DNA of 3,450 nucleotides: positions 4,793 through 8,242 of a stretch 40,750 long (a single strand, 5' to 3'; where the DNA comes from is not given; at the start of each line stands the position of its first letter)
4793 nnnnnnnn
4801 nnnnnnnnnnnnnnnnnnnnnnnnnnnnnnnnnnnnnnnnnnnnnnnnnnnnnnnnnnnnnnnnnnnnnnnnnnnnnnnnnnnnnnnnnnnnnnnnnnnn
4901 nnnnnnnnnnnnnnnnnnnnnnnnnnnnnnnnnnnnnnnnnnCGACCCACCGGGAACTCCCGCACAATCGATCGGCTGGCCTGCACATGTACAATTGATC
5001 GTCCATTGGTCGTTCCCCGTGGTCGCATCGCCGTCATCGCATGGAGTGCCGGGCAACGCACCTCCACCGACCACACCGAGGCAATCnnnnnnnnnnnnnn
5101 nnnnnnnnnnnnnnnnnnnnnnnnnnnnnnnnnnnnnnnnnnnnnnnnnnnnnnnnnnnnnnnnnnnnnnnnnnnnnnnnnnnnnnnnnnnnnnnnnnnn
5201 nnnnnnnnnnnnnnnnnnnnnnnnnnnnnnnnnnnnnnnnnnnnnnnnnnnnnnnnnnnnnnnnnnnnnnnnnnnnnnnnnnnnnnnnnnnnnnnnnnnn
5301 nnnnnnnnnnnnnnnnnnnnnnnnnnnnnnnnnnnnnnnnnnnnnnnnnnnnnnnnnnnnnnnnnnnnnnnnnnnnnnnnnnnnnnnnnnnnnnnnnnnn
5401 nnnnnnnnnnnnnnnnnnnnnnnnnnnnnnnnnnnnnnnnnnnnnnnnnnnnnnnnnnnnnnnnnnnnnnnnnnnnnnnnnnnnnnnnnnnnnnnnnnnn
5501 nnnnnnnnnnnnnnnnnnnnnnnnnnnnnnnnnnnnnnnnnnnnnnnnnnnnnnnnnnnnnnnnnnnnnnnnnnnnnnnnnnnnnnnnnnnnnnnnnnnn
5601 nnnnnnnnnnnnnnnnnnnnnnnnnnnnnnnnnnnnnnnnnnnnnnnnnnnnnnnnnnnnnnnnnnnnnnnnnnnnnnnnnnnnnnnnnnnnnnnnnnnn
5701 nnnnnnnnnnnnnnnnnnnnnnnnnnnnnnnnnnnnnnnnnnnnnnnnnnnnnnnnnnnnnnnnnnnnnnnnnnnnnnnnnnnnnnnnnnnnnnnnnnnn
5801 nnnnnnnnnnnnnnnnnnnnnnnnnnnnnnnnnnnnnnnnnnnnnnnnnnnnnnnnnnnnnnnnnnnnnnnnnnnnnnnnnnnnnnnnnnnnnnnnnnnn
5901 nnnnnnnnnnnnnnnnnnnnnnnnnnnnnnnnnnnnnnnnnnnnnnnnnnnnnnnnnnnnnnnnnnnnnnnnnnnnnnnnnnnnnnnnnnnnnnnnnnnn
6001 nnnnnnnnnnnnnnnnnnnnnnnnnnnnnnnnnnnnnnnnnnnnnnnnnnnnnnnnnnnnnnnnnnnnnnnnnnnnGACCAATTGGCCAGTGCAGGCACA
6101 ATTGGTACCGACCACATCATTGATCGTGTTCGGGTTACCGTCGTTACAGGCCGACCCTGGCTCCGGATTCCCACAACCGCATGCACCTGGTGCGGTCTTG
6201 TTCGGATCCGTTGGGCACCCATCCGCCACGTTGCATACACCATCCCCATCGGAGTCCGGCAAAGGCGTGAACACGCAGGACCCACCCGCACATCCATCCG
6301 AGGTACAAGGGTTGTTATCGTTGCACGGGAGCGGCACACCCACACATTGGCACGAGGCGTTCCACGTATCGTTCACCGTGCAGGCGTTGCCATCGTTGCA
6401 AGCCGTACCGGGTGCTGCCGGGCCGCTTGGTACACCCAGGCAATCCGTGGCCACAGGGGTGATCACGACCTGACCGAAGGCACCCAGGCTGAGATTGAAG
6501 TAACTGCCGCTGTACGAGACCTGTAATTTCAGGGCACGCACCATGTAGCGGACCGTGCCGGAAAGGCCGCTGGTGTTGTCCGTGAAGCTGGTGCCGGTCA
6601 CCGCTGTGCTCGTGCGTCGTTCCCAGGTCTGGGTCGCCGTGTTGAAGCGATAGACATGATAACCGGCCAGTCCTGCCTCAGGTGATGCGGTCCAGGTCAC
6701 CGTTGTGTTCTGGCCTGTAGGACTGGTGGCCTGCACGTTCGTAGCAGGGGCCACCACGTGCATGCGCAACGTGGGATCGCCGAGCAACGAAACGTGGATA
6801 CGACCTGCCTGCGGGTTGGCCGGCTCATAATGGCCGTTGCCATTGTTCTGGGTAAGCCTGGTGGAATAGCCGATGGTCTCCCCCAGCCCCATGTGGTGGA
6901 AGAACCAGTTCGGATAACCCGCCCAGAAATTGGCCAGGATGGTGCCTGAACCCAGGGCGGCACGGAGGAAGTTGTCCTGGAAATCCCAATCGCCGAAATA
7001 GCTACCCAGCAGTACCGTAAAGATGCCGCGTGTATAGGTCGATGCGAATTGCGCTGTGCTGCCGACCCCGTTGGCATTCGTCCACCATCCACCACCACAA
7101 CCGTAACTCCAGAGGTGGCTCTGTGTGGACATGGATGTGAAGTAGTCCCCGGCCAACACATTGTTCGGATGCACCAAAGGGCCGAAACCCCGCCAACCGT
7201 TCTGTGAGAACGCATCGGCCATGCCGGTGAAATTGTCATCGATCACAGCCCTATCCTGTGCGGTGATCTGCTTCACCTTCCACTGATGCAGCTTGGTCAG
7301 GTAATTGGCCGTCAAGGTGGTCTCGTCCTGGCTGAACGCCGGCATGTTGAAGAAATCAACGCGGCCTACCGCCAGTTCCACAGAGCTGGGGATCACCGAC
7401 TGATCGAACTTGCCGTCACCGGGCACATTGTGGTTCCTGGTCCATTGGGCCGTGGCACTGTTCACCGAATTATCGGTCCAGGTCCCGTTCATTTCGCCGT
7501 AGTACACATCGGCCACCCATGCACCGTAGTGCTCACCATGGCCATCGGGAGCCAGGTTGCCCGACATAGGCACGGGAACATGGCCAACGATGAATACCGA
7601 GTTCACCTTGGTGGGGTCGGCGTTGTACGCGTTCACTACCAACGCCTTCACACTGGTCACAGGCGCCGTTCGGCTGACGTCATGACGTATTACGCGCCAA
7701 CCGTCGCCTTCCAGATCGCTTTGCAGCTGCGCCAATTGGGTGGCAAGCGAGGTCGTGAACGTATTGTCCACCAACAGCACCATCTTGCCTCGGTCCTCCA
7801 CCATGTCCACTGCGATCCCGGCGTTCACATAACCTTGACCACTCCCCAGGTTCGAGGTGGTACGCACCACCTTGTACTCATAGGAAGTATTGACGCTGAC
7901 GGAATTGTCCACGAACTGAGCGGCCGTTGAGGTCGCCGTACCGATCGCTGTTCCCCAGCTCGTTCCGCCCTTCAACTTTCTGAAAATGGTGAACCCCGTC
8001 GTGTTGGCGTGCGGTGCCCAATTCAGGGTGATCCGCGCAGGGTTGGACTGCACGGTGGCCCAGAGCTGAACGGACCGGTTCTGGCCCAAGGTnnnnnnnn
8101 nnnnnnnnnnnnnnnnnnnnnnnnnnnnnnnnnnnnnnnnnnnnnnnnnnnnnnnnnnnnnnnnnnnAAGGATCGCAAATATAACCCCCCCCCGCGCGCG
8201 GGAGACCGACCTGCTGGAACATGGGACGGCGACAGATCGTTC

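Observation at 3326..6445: T9SS cargo built from about 19 copies of a 39-aa four-cysteine repeat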

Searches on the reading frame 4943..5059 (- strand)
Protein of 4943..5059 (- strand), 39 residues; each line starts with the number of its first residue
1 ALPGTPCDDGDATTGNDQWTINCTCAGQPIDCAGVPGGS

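Call 52: search_solved_structures(query=A6, max_evalue=10, show_alignments=5)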
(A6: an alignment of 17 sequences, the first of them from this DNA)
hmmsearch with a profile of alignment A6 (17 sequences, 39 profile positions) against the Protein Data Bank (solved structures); distinct sequences matched with E-value up to 10: 3.
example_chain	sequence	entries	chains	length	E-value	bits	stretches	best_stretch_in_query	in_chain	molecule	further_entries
3g3a_A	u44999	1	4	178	0.57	13.5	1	21-34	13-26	Variable lymphocyte receptor VLRB.2D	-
3g39_A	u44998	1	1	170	0.84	12.9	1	21-34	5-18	Variable lymphocyte receptor VLRB.2D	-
3g3b_A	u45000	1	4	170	0.84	12.9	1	21-34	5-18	variable lymphocyte receptor VLRB.2D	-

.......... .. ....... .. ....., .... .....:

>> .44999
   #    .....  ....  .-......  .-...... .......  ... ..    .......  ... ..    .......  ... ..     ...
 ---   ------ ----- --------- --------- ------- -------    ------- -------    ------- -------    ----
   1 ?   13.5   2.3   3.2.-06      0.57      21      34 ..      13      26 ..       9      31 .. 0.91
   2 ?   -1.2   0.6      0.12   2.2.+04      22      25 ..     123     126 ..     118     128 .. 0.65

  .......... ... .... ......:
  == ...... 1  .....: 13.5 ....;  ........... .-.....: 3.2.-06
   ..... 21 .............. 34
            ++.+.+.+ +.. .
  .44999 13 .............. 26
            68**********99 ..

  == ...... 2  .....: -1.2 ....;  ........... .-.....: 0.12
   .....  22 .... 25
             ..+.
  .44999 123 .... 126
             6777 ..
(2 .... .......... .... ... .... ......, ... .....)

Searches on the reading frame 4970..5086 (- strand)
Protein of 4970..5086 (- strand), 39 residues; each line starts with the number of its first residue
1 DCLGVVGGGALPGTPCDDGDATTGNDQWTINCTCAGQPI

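Call 15: search_protein_representatives(alignment_id=A1)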
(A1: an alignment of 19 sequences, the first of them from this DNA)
Query: 19 sequences, 39 profile positions. Proteins with E-value up to 0.001 (for the whole library): 2462; up to 1e-10: 1312; up to 1e-30: 356. The best 150 are listed.
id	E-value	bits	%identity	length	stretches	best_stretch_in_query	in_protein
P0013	0.0e+00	1214.8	-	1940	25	1-39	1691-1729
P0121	2.7e-258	849.7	-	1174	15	1-38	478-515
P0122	1.8e-182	607.1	-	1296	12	1-39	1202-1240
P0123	5.7e-175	583.1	-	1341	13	1-37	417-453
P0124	2.5e-171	571.5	-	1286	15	1-39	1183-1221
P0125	2.9e-159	532.8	-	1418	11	1-39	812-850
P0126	2.1e-153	514.1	-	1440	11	1-38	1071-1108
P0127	3.5e-149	500.5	-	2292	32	12-38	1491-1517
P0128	4.8e-145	487.3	-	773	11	1-38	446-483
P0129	1.3e-141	476.3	-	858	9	1-38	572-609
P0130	1.2e-138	466.9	-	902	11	1-39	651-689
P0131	1.9e-136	459.8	-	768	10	1-39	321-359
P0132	7.9e-134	451.4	-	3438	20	1-38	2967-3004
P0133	4.6e-125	423.4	-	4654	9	1-38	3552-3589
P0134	1.6e-124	421.6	-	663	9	1-38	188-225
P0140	7.6e-115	390.7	-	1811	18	1-37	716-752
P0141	1.4e-113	386.6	-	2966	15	1-37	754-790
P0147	9.9e-100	342.3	-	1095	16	11-38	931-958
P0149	9.3e-97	332.8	-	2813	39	10-37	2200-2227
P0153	4.7e-92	317.7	-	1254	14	9-37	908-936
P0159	1.7e-83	290.3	-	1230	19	13-39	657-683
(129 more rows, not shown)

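Call 27: search_protein_families(library=pfam, alignment_id=A4, max_evalue=0.00001)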
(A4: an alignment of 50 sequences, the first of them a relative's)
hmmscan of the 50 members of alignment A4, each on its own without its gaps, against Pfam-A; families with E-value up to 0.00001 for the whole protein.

A. member 1, P0121 (1174 aa): 1 family
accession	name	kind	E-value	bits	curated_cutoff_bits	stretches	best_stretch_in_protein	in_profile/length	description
PF18962.6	Por_Secre_tail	-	1.5e-09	38.5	27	1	1095-1171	1-73/75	Secretion system C-terminal sorting domain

B. families by the number of members that match (of 50 scanned): 23 families
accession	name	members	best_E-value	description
PF18962.6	Por_Secre_tail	28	2.5e-14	Secretion system C-terminal sorting domain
PF20009.4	GEVED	6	7.8e-21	GEVED domain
PF18911.6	PKD_4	6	2.6e-12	PKD domain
PF02412.23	TSP_3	5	3e-26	Thrombospondin type 3 repeat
PF19408.5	PKD_6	4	1.8e-15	PKD-like domain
PF00801.26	PKD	4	5.6e-11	PKD domain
PF17164.10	DUF5122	3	3.4e-83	Domain of unknown function (DUF5122) beta-propeller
PF02494.22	HYR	2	3e-31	HYR domain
PF17517.7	IgGFc_binding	1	1.3e-70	IgGFc binding protein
PF06977.17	SdiA-regulated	1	2.1e-25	SdiA-regulated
PF13583.11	Reprolysin_4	1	5.7e-25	Metallo-peptidase family M12B Reprolysin-like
PF13688.12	Reprolysin_5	1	1.6e-21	Metallo-peptidase family M12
PF13582.12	Reprolysin_3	1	1.1e-17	Metallo-peptidase family M12B Reprolysin-like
PF13517.12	FG-GAP_3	1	5.6e-14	FG-GAP-like repeat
PF13574.12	Reprolysin_2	1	9.6e-12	Metallo-peptidase family M12B Reprolysin-like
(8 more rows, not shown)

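Call 44: search_protein_families(library=pfam, proteins=[P0127, P0149, P0147, P0153, P0159], max_evalue=0.01)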
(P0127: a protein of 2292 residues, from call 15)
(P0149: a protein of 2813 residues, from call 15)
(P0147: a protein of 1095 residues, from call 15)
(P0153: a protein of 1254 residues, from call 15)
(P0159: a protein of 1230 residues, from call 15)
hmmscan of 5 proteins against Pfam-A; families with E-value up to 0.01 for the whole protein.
P0127 (2292 aa): 2 families
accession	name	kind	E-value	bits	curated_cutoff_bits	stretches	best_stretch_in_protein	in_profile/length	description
PF22544.2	HYDIN_VesB_CFA65-like_Ig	-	7.7e-05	23.3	25.5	1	34-129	7-99/100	HYDIN/CFA65/VesB-like, Ig-like domain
PF22073.2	Cep192_D4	-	0.001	19.7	35.5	1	45-127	19-107/112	Cep192 domain 4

P0149 (2813 aa): 0 families

P0147 (1095 aa): 2 families
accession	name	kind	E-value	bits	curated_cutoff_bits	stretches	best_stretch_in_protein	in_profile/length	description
PF18962.6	Por_Secre_tail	-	3e-12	47.1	27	1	1023-1087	1-68/75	Secretion system C-terminal sorting domain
PF11589.14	DUF3244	-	0.0021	18.5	25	0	1031-1086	30-88/96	Domain of unknown function (DUF3244)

P0153 (1254 aa): 4 families
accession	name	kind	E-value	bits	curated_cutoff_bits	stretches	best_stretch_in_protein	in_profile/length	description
PF05572.19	Peptidase_M43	-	7.1e-11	42.7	23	1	206-354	10-151/152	Pregnancy-associated plasma protein-A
PF13688.12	Reprolysin_5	-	0.00029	21.6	27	1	196-280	72-169/196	Metallo-peptidase family M12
PF13582.12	Reprolysin_3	-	0.0019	19.1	22.4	1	221-268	71-122/123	Metallo-peptidase family M12B Reprolysin-like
PF13583.11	Reprolysin_4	-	0.0071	16.5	22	0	250-280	133-158/203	Metallo-peptidase family M12B Reprolysin-like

P0159 (1230 aa): 2 families
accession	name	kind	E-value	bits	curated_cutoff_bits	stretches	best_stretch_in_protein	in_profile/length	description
PF13585.12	CHU_C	-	4.9e-06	27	27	1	1141-1224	3-82/86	CHU_C Type IX secretion signal domain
PF13860.13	FlgD_ig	-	0.002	18.5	27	0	1155-1212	12-74/79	FlgD Ig-like domain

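Call 45: list_cluster_members(proteins=[P0121, P0122, P0123, P0125, P0127, P0132, P0133, P0140, P0141, P0149])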
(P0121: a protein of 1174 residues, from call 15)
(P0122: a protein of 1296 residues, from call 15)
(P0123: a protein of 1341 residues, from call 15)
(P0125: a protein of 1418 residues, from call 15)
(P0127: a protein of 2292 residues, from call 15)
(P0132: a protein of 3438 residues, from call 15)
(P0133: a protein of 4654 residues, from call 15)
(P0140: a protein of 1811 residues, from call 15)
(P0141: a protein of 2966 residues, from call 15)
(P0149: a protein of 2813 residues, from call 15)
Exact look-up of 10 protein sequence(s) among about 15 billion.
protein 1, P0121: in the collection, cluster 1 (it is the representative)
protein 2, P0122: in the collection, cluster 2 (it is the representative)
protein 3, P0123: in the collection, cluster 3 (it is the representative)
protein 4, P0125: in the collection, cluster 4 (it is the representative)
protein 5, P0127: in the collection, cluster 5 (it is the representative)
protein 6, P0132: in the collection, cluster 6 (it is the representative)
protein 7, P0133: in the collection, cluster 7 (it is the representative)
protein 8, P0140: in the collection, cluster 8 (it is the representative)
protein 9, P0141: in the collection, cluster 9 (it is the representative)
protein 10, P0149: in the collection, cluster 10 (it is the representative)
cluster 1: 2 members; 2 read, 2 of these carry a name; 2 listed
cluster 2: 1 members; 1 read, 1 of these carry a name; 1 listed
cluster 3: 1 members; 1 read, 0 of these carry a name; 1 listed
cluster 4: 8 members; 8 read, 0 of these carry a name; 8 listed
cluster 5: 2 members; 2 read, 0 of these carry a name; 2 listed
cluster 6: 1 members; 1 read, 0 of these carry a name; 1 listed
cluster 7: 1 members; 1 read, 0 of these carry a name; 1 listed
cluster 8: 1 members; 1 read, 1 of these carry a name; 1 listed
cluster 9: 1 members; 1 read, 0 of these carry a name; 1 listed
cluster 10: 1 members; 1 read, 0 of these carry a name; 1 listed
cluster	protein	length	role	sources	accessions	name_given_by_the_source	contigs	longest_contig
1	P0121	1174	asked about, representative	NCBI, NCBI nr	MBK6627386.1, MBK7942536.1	MAG: T9SS type A sorting domain-containing protein [Flavobacteriales bacterium] | T9SS type A sorting domain-containing protein [Flavobacteriales bacterium]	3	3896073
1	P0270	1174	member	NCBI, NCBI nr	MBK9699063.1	MAG: T9SS type A sorting domain-containing protein [Flavobacteriales bacterium] | T9SS type A sorting domain-containing protein [Flavobacteriales bacterium]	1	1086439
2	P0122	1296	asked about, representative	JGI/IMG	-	hypothetical protein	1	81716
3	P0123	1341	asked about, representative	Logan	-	-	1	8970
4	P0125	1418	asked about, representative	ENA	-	-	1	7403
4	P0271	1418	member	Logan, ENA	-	-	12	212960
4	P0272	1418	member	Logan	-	-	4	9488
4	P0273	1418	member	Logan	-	-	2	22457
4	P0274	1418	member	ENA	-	-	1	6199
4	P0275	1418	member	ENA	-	-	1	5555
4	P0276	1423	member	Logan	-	-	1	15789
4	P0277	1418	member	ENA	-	-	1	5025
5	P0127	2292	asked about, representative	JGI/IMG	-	-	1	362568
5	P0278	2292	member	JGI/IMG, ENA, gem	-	-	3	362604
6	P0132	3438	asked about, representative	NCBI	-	-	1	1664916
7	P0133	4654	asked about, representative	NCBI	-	-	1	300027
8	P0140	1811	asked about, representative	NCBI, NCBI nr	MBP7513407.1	MAG: T9SS type A sorting domain-containing protein [Flavobacteriales bacterium] | T9SS type A sorting domain-containing protein [Flavobacteriales bacterium]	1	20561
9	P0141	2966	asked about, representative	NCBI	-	-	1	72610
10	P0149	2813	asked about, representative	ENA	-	-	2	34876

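Call 64: find_encoding_contigs(protein=P0133, flank=1000, max_places=2)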
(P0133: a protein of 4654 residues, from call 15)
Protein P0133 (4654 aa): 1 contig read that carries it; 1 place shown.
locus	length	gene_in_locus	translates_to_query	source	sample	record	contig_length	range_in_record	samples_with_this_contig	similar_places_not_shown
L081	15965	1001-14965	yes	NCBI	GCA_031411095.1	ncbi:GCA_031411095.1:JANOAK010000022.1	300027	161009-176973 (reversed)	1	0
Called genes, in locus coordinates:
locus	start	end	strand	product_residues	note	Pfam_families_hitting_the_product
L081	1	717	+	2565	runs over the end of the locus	PF23237:HYR_4C (faint), PF02494:HYR, PF16403:Bact_surface_Ig-like (faint), PF02494:HYR, PF13585:CHU_C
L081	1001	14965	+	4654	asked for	PF04234:CopC (faint), PF16403:Bact_surface_Ig-like (faint), PF02494:HYR, PF13585:CHU_C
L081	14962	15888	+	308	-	PF11751:PorP_SprF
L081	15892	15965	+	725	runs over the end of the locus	PF07676:PD40 (weak), PF00801:PKD (faint), PF18911:PKD_4, PF00691:OmpA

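Call 65: find_encoding_contigs(protein=P0132, flank=1000, max_places=2)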
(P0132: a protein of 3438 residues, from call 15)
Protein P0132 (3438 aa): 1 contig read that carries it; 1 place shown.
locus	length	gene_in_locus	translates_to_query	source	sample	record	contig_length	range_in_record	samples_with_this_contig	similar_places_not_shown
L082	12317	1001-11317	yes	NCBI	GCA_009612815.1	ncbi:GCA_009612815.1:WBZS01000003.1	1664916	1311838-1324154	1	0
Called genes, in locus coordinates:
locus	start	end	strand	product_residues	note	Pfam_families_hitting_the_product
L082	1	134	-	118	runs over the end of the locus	-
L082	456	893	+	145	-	-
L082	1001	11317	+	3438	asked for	PF00754:F5_F8_type_C (faint), PF02494:HYR, PF02412:TSP_3 (faint), PF13585:CHU_C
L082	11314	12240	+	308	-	PF11751:PorP_SprF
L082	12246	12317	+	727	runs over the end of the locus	PF07676:PD40 (weak), PF00801:PKD (weak), PF18911:PKD_4, PF00691:OmpA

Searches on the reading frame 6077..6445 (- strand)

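Call 67: search_protein_families(library=ncbifam, proteins=[window:6077-6445:-], max_evalue=10)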
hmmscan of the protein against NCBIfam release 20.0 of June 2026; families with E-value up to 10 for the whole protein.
seq(123 aa): 1 family
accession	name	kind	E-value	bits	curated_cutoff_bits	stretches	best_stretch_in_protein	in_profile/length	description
NF053612.1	anchor_PA1041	equivalog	0.17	11.8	250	1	52-106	65-119/236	PA1041 family peptidoglycan-binding anchor lipoprotein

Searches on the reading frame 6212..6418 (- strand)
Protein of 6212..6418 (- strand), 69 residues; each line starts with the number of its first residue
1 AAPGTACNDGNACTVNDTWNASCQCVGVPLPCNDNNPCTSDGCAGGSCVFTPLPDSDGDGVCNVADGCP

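Call 53: search_protein_families(library=pfam, proteins=[window:6212-6418:-], max_evalue=10)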
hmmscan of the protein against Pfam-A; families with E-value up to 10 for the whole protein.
seq(69 aa): 3 families
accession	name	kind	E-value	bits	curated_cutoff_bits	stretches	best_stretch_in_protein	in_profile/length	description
PF00526.23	Dicty_CTDC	-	3.7e-06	27.1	27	2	32-52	2-23/24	Dictyostelium (slime mold) repeat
PF14375.11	Cys_rich_CWC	-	0.73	10.7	24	1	6-34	3-30/50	Cysteine-rich CWC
PF08092.16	Toxin_22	-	2.5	8.7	25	1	25-41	1-17/38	Magi peptide toxin family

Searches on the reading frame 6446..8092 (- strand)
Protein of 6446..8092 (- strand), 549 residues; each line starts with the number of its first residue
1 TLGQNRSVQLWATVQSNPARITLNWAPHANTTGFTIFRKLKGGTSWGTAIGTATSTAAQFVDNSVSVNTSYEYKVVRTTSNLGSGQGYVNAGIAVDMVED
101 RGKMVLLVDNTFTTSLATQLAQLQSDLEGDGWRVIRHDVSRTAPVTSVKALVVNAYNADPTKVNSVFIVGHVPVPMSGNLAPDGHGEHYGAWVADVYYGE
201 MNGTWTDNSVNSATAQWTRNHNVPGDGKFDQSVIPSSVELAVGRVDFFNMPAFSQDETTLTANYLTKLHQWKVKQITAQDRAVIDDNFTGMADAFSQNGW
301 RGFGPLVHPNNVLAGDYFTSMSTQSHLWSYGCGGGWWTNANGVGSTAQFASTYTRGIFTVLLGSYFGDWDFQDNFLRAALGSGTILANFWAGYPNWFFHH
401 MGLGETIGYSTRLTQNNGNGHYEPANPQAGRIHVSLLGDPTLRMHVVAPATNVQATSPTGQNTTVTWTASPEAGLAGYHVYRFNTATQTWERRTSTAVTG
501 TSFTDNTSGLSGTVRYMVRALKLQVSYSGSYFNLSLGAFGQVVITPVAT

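Call 28: predict_structure(alignment_id=A2)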
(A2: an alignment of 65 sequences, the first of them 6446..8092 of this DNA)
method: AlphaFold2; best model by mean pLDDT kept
length: 549 residues; sequences in the alignment: 65
mean_pLDDT: 92.0   pTM: 0.93
mean pLDDT of the five models: 92.0, 90.8, 90.7, 90.0, 86.2
residues with pLDDT >= 90: 420; 70-90: 102; 50-70: 27; < 50: 0
segments of 3 or more residues with pLDDT < 50: none
pLDDT, mean of each block of 10 residues (from residue 1): 90 97 96 98 94 97 98 97 93 97 98 97 98 98 95 98 98 83 65 88 86 80 82 88 97 98 98 97 88 83 94 95 95 88 94 96 73 93 94 80 96 88 73 90 97 94 97 97 94 97 95 96 97 98 81
secondary structure, 60 per line:
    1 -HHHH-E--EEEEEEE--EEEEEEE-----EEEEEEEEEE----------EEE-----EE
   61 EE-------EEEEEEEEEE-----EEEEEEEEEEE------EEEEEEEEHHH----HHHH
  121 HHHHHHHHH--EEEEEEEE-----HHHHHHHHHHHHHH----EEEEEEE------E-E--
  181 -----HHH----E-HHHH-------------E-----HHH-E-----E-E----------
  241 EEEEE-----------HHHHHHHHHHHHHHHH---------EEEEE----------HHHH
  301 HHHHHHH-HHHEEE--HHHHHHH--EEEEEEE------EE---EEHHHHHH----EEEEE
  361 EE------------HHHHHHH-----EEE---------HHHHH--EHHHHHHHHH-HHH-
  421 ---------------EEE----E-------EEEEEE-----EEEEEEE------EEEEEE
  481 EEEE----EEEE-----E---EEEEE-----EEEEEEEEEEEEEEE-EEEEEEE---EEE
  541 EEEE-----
elements in order: H2-5 E10-16 E19-25 E31-40 E51-53 E59-62 E70-79 E85-95 E102-109 H117-129 E132-139 H145-158 E163-169 H195-198 E241-245 H257-272 E282-286 H297-307 E312-314 H317-323 E326-332 H346-351 E356-362 H375-381 E387-389 H399-403 H407-415 E436-438 E451-456 E462-468 E475-484 E489-492 E502-506 E512-526 E528-534 E538-544

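Call 31: fold_search(model_id=the predicted structure, library=pdb)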
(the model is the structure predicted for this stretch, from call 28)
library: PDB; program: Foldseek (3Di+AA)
matches with E <= 10: 1721; with E <= 0.001: 105
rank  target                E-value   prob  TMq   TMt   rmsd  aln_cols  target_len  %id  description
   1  1cvr                  3.4e-12  1.00  0.45  0.55   7.2       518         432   11  Crystal structure of the Arg specific cysteine proteinase gingipain R (RGPB) (released 2000-03-01)
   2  4ief_D                5.5e-11  1.00  0.44  0.55   7.5       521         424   12  Complex of Porphyromonas gingivalis RgpB pro- and mature domains (released 2013-04-10)
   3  3j7h_A                5.6e-06  0.96  0.20  0.14  17.9       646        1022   10  Structure of beta-galactosidase at 3.2-A resolution obtained by cryo-electron microscopy (released 2014-07-30)
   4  8os3                  1.7e-05  1.00  0.15  0.67   4.3       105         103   20  Crystal structure of the titin domain Fn3-11 (released 2023-08-23)
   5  9yf5_LA               2.5e-05  0.82  0.17  0.09  32.1       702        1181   10  N4 Empty Particle C6 Tail (released 2025-12-24)
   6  8oq9_B                3.3e-05  1.00  0.15  0.66   4.3       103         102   21  Crystal structure of the titin domain Fn3-56 (released 2023-08-23)
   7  3vda_A                3.7e-05  0.80  0.18  0.13  18.8       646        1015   10  E. coli (lacZ) beta-galactosidase (N460T) (released 2012-04-11)
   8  8orl_C                4.6e-05  1.00  0.15  0.73   3.2       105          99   19  Crystal structure of the S23226G missense variant of titin domain Fn3-56 (released 2023-08-23)
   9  4duv_A                4.6e-05  0.75  0.18  0.13  18.7       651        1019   11  E. coli (lacZ) beta-galactosidase (G974A) 2-deoxy-galactosyl-enzyme and bis-Tris complex (released 2013-04-03)
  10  9hki_A                5.2e-05  0.85  0.19  0.13  18.3       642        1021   10  Plunge-frozen beta-galactosidase (released 2025-12-17)
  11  6byc                  5.2e-05  0.63  0.16  0.11  20.7       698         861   10  Crystal structure of the GH2 exo-beta-mannanase from Xanthomonas axonopodis pv. citri (released 2018-07-18)
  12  8oq9_C                5.4e-05  1.00  0.15  0.72   3.4       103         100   20  Crystal structure of the titin domain Fn3-56 (released 2023-08-23)
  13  8orl_B                6.1e-05  1.00  0.15  0.69   4.3       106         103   20  Crystal structure of the S23226G missense variant of titin domain Fn3-56 (released 2023-08-23)
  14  3mpc_A                6.8e-05  1.00  0.15  0.74   5.6       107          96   21  The crystal structure of a Fn3-like protein from Clostridium thermocellum (released 2010-08-11)
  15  3t0b_A                6.8e-05  0.72  0.17  0.12  18.2       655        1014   10  E. coli (LacZ) beta-galactosidase (S796T) IPTG complex (released 2012-01-18)
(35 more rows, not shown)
